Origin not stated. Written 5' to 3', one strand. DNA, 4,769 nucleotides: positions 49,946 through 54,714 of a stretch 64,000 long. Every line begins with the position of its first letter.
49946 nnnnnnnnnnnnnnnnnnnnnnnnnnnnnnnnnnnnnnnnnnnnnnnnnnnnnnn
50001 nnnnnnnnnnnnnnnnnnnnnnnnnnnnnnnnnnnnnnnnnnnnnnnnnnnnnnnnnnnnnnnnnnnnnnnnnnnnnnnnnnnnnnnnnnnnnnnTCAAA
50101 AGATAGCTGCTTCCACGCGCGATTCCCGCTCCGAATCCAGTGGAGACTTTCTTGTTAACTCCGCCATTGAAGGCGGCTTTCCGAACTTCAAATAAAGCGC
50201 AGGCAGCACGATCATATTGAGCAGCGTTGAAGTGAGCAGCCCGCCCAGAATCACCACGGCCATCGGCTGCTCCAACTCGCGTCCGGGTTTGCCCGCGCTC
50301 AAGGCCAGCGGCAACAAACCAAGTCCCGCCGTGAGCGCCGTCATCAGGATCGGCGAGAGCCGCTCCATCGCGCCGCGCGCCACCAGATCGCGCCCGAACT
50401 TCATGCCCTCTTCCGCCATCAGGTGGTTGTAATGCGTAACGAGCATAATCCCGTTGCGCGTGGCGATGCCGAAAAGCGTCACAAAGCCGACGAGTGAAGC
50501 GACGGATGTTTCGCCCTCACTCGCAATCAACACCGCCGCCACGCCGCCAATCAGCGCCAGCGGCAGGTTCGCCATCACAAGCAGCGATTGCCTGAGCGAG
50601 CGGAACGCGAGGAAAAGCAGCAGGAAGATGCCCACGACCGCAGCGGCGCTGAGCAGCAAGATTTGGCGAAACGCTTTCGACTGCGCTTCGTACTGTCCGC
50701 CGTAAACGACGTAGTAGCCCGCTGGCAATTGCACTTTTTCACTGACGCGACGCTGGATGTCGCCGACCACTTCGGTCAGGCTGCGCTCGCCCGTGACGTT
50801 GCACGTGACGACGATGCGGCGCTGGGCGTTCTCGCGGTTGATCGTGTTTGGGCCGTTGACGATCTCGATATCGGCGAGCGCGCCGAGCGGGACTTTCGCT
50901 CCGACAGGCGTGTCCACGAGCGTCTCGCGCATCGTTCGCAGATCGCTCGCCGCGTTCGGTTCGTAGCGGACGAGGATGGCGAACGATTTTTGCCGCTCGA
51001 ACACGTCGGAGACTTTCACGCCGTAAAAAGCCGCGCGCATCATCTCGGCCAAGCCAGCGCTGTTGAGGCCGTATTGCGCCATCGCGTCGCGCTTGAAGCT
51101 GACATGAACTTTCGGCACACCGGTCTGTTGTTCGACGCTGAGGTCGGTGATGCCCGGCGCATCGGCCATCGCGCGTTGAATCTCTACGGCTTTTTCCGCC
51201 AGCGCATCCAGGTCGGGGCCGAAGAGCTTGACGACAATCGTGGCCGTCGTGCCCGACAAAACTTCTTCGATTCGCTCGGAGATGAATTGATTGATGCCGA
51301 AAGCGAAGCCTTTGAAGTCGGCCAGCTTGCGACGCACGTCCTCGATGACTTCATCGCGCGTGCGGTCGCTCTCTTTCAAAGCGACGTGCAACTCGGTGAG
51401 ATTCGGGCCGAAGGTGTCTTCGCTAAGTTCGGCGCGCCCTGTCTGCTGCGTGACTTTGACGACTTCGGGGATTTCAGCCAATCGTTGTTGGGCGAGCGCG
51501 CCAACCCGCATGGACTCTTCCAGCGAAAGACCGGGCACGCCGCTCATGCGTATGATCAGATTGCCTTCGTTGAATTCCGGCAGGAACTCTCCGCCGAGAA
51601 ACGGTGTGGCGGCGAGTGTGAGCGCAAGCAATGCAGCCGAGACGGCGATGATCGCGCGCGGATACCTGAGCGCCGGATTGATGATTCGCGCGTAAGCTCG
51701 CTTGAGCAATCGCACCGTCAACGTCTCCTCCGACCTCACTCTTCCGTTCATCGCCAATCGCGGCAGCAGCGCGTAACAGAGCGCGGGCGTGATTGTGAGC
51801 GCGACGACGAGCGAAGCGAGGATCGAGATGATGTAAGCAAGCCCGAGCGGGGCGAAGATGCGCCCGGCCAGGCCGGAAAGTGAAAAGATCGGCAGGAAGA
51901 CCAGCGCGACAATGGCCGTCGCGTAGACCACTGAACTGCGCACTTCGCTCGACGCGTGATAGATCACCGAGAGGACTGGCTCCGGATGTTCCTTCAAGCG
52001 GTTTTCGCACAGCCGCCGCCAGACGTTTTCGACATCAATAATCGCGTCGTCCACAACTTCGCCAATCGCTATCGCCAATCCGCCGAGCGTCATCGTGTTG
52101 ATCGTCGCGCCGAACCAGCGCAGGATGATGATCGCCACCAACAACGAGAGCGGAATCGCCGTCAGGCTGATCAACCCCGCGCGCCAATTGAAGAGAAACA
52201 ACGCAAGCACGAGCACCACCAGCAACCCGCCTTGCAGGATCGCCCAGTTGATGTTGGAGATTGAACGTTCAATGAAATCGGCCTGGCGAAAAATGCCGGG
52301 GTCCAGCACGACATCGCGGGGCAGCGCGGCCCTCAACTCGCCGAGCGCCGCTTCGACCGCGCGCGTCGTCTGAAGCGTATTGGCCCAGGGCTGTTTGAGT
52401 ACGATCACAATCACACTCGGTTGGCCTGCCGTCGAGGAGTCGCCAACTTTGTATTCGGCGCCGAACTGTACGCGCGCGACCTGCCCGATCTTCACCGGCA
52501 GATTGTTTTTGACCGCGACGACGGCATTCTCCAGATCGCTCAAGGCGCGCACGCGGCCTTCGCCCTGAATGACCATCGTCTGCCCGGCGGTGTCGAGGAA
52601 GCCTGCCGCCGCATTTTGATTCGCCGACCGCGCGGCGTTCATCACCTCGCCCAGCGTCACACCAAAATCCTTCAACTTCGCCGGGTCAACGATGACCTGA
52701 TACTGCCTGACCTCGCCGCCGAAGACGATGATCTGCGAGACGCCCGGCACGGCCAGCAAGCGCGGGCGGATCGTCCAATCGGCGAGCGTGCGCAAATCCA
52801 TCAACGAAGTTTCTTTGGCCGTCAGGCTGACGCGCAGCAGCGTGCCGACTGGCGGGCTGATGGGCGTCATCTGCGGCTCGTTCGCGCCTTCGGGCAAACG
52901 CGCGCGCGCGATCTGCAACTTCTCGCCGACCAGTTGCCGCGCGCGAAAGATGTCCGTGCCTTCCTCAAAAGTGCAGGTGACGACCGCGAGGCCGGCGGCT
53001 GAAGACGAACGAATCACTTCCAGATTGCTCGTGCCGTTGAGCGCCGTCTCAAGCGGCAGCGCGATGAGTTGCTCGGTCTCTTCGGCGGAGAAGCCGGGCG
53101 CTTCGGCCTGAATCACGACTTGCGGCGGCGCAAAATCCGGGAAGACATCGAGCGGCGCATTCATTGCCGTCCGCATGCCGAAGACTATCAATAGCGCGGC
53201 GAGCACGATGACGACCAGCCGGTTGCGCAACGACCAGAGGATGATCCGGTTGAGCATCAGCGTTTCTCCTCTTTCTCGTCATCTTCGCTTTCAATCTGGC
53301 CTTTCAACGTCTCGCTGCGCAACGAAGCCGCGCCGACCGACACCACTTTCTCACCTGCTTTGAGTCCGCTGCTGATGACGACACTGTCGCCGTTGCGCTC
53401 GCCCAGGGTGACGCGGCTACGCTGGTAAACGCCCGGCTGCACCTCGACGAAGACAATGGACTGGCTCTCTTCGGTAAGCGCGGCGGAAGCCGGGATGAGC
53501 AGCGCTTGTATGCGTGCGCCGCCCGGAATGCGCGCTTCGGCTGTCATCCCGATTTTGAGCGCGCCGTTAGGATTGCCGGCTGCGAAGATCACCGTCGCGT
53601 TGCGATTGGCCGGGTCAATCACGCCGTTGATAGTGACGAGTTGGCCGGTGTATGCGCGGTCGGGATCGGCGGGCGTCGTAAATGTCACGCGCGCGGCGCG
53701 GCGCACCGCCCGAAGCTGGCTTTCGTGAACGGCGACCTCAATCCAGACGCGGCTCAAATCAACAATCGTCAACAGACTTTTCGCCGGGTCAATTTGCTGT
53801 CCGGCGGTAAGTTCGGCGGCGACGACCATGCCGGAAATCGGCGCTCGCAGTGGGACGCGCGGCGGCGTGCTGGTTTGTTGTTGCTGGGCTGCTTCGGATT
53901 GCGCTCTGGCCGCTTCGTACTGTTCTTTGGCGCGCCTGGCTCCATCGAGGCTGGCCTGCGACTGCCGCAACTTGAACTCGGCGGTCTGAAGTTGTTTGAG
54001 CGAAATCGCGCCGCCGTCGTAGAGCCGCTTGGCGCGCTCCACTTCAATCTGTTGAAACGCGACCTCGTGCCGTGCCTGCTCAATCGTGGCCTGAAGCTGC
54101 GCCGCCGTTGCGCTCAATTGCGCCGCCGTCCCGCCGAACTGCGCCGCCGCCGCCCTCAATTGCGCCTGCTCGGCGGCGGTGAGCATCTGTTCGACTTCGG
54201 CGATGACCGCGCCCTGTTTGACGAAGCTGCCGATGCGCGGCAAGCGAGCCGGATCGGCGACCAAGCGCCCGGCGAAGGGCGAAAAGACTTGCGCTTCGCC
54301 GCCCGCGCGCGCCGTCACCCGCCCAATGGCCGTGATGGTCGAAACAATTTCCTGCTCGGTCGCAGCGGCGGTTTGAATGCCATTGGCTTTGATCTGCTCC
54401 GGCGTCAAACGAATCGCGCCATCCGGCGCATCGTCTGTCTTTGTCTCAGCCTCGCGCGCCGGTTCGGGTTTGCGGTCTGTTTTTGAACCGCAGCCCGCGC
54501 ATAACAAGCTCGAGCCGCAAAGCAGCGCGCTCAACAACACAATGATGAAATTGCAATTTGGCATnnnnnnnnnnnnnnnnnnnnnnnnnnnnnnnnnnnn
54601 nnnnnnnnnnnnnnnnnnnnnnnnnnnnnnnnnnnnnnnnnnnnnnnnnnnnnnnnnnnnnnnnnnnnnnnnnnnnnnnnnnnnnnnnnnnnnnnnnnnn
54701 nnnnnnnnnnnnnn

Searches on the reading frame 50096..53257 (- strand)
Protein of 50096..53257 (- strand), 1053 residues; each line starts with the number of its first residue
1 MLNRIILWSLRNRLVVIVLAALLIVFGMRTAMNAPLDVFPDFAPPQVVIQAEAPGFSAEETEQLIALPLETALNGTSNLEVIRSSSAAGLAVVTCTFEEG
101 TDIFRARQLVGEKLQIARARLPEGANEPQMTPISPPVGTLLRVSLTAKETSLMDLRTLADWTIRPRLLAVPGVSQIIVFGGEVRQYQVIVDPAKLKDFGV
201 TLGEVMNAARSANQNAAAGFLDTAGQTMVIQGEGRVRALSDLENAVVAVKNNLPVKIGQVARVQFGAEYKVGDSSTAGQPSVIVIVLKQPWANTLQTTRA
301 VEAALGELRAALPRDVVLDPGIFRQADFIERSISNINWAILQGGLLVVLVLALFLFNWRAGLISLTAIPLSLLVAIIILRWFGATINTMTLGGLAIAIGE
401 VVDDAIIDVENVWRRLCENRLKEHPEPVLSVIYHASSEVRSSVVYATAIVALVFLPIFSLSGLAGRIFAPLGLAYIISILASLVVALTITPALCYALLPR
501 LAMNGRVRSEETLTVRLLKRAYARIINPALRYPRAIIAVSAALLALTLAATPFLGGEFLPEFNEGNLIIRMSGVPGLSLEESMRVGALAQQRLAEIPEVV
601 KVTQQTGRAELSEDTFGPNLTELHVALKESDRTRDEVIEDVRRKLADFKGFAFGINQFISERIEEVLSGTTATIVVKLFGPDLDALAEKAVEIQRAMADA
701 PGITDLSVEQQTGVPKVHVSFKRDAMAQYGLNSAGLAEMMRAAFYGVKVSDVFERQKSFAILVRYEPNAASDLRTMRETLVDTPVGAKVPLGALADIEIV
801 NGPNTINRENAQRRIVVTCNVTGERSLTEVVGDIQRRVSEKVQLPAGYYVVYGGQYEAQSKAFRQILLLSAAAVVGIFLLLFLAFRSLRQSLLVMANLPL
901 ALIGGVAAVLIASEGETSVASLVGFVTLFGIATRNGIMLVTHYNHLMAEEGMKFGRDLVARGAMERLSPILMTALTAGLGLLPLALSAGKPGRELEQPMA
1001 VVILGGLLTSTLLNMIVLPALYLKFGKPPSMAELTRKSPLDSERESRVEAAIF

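Call 3: search_protein_families(library=pfam, proteins=[window:50096-53257:-], max_evalue=0.01)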
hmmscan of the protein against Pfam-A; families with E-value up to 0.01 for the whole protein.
window:50096-53257:- (1053 aa): 3 families
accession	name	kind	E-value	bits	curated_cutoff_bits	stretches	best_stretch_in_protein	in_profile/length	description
PF00873.25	ACR_tran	-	3.8e-265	882.8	28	1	8-1025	4-1020/1021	AcrB/AcrD/AcrF family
PF02355.23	SecD_SecF_C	-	3.4e-08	33.5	20.5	1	338-489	35-182/189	Protein export membrane protein SecD/SecF, C-terminal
PF03176.21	MMPL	-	0.00014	21.4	20.5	1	829-1028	105-305/333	MMPL family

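Call 44: search_protein_families(library=ncbifam, proteins=[window:50096-53257:-], max_evalue=0.001)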
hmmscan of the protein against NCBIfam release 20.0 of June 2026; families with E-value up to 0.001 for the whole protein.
window:50096-53257:- (1053 aa): 17 families
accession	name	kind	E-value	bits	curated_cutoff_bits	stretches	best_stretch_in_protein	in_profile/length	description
TIGR00914.1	2A0601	subfamily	8.2e-238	791.9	701.45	1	1-1023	1-1033/1051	CusA/CzcA family heavy metal efflux RND transporter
NF033617.1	RND_permease_2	subfamily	2.1e-174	582.2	1250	1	13-1025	8-1007/1009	multidrug efflux RND transporter permease subunit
NF000282.2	RND_permease_1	subfamily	2.5e-135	452.8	1250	1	16-1023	11-1025/1029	multidrug efflux RND transporter permease subunit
TIGR00915.1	2A0602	subfamily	4.9e-117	392.2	940.35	1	17-1024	13-1027/1050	efflux RND transporter permease subunit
NF007905.0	PRK10614.1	equivalog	2.5e-110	369.8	1774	1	16-1027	14-1010/1025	multidrug efflux RND transporter permease subunit MdtC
NF007798.0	PRK10503.1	equivalog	1e-103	347.8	1584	1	15-1028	23-1025/1040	MdtB/MuxB family multidrug efflux RND transporter permease subunit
NF007133.0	PRK09579.1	equivalog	3e-91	306.5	1763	1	13-1032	11-1009/1017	multidrug efflux RND transporter permease subunit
NF007131.0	PRK09577.1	equivalog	4.6e-84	282.9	1768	1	15-1028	10-1025/1045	multidrug efflux RND transporter permease subunit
NF007842.1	PRK10555.1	equivalog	2.1e-80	270.8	1854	1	15-1023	11-1024/1036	multidrug efflux RND transporter permease AcrD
NF000037.1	RND_perm_OqxB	exception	6.9e-75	252.6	2200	2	15-532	13-527/1050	multidrug efflux RND transporter permease subunit OqxB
NF011706.2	PRK15127.1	equivalog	2.3e-68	231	2150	2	15-502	11-501/1049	multidrug efflux RND transporter permease subunit AcrB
TIGR00921.1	2A067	subfamily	2.3e-07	29.3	351.9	1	825-1024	150-345/733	hydrophobe/amphiphile efflux-3 (HAE3) family transporter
NF046001.1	SecDF_plasm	equivalog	1.2e-05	23.6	500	1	345-497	693-846/878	protein translocase subunit SecDF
TIGR00916.1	2A0604s01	subfamily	1.7e-05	24.5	148.6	1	341-486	94-230/231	SecD/SecF family protein translocase subunit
NF009583.0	PRK13024.1-3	subfamily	3.7e-05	22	721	1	337-567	282-497/755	protein translocase subunit SecDF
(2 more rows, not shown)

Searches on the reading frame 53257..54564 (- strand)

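Call 3: search_protein_families(library=pfam, proteins=[window:53257-54564:-], max_evalue=0.01)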
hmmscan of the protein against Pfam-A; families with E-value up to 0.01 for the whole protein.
window:53257-54564:- (435 aa): 3 families
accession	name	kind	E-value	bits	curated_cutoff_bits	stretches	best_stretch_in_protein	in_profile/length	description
PF16576.10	HlyD_D23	-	1.4e-27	96.8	30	1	75-342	4-214/214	Barrel-sandwich domain of CusB or HlyD membrane-fusion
PF13437.12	HlyD_3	-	4.2e-19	69.7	22.2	1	239-337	2-104/106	HlyD family secretion protein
PF20912.2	RPC3_helical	-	0.0083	16.9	27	0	115-137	17-42/64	DNA-directed RNA polymerase III subunit RPC3, helical hairpin domain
